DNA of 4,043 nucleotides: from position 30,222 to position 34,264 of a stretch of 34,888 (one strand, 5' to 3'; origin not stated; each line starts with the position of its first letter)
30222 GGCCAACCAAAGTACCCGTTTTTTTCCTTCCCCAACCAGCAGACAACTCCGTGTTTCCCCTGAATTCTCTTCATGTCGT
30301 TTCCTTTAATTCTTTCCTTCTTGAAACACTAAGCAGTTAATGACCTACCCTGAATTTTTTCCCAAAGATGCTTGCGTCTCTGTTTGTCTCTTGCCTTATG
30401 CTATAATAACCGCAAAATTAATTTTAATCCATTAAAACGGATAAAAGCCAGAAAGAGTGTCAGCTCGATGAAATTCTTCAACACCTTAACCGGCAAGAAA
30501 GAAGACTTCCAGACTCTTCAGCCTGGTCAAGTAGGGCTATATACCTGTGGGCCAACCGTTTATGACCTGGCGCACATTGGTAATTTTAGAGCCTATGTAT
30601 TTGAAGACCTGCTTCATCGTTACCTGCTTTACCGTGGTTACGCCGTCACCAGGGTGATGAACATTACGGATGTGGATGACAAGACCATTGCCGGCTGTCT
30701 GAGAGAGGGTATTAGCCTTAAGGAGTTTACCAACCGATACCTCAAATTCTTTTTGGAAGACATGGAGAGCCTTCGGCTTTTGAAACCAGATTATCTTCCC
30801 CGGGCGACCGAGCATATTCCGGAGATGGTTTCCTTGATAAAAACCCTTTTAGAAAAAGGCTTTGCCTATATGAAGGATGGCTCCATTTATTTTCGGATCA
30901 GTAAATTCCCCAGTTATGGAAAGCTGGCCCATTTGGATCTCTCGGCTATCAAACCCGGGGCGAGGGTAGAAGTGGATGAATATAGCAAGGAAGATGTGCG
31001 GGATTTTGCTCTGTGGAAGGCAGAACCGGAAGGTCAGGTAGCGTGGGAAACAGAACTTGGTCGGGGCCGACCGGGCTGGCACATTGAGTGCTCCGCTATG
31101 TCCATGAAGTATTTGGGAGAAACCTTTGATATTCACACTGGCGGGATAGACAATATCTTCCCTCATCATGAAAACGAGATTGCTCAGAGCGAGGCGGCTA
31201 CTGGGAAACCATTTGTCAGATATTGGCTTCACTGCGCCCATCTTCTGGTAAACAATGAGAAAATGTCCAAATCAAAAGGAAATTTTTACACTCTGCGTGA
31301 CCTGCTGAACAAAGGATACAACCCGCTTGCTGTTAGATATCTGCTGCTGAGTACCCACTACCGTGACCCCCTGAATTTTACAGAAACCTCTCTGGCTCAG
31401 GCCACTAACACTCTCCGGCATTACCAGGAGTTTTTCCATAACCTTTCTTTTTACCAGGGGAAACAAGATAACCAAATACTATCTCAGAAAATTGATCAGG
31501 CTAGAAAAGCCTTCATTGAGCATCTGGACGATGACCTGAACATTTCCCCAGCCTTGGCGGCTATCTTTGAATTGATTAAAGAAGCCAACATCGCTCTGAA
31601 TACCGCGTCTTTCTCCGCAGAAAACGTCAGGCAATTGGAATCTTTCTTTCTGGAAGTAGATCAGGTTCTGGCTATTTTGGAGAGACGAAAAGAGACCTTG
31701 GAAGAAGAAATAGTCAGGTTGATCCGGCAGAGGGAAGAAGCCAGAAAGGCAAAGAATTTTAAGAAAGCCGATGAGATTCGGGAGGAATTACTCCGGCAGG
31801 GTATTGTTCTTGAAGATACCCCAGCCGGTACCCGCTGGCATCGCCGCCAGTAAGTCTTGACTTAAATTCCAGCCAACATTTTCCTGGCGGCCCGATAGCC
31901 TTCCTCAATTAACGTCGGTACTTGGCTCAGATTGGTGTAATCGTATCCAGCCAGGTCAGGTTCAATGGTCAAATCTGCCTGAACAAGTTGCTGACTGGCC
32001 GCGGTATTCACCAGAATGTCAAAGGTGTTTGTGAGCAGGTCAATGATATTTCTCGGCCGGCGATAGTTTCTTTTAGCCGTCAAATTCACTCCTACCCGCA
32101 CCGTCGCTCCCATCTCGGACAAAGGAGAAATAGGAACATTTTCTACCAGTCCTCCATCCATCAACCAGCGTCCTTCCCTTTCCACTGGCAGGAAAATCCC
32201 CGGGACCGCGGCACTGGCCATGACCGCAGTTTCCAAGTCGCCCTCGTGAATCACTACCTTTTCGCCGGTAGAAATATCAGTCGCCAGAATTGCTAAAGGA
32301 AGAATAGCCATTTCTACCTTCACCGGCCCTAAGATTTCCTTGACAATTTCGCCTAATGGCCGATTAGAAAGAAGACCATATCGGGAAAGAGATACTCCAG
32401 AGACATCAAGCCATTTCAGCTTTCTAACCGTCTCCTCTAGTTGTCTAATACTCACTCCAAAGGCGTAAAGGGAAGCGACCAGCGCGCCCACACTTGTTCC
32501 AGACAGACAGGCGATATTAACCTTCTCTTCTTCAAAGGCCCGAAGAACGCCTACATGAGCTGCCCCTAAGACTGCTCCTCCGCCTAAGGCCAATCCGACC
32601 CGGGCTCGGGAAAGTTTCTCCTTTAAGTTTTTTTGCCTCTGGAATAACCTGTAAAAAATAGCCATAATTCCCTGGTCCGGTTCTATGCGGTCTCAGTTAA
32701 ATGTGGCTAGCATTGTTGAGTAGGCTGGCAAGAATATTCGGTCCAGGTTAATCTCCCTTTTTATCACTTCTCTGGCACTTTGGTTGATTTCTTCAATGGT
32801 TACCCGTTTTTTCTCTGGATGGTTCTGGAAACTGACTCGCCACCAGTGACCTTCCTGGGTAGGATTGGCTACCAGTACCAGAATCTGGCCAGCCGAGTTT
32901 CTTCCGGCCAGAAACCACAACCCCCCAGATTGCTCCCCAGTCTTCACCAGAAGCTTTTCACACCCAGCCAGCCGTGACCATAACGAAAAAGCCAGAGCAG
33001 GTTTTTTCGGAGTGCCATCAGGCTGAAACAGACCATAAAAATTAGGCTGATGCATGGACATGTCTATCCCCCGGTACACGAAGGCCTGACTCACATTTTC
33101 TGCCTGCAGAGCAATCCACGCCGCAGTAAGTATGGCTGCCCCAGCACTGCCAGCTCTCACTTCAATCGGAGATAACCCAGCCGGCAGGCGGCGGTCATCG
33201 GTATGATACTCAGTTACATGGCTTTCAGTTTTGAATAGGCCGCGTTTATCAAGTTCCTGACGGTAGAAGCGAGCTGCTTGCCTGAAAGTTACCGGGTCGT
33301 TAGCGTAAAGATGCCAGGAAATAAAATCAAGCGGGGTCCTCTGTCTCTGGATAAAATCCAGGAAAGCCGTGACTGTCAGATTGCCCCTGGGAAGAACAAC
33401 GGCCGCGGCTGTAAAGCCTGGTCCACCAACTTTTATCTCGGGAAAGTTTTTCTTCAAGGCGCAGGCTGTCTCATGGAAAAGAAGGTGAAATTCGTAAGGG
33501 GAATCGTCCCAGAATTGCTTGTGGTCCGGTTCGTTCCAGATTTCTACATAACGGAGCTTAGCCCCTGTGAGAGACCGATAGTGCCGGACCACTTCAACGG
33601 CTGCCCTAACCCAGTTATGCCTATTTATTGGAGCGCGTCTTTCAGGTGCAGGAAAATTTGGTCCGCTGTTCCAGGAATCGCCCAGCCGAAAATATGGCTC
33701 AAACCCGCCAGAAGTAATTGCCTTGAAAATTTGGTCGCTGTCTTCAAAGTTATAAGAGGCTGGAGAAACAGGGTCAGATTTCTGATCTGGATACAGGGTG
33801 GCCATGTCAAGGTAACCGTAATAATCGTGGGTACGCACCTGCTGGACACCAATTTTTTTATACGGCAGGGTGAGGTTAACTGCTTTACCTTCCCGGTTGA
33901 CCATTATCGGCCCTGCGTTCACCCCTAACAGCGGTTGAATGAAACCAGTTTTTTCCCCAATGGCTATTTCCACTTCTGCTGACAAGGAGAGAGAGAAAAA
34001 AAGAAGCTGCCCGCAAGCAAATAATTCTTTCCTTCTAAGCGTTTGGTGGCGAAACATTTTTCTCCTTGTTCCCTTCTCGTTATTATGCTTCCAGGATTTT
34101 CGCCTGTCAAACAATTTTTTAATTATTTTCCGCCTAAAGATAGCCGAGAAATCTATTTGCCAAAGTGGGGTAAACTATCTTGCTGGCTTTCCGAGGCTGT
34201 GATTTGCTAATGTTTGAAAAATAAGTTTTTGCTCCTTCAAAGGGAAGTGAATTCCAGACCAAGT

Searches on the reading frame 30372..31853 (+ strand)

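Call 3: search_protein_families(library=pfam, proteins=[window:30372-31853:+], max_evalue=0.01)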
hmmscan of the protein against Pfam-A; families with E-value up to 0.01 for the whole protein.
window:30372-31853:+ (493 aa): 6 families
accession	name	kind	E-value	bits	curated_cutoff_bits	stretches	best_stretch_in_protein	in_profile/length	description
PF01406.26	tRNA-synt_1e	-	2.4e-113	378.9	27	1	46-345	2-300/301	tRNA synthetases class I (C) catalytic domain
PF09334.17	tRNA-synt_1g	-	2.2e-10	40.3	20.1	2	271-347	301-377/391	tRNA synthetases class I (M)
PF09190.17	DALR_2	-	1.3e-09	38.9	22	1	380-436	1-56/57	DALR domain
PF23493.1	CysS_C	-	3.5e-08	33.8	23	1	443-489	4-50/51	Cysteinyl-tRNA ligase anticodon binding domain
PF01921.24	tRNA-synt_1f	-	1.7e-05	24.4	27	1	293-356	278-340/360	tRNA synthetases class I (K)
PF00133.28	tRNA-synt_1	-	0.00087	18.6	22.7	0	252-335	329-412/414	tRNA synthetases class I (I, L, M and V)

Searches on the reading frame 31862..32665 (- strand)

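Call 6: search_protein_families(library=pfam, proteins=[window:31862-32665:-], max_evalue=0.001)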
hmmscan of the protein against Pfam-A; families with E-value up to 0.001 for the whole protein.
window:31862-32665:- (267 aa): 1 family
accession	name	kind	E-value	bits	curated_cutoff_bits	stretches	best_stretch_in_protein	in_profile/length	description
PF01734.28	Patatin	-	7.2e-33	114.8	27.7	1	25-182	1-190/191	Patatin-like phospholipase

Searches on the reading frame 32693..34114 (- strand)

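Call 6: search_protein_families(library=pfam, proteins=[window:32693-34114:-], max_evalue=0.001)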
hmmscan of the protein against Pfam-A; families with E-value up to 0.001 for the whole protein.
window:32693-34114:- (473 aa): 1 family
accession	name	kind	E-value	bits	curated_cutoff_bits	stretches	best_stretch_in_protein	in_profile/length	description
PF01229.23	Glyco_hydro_39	-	8.1e-21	74.8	26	1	78-273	36-229/472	Glycosyl hydrolases family 39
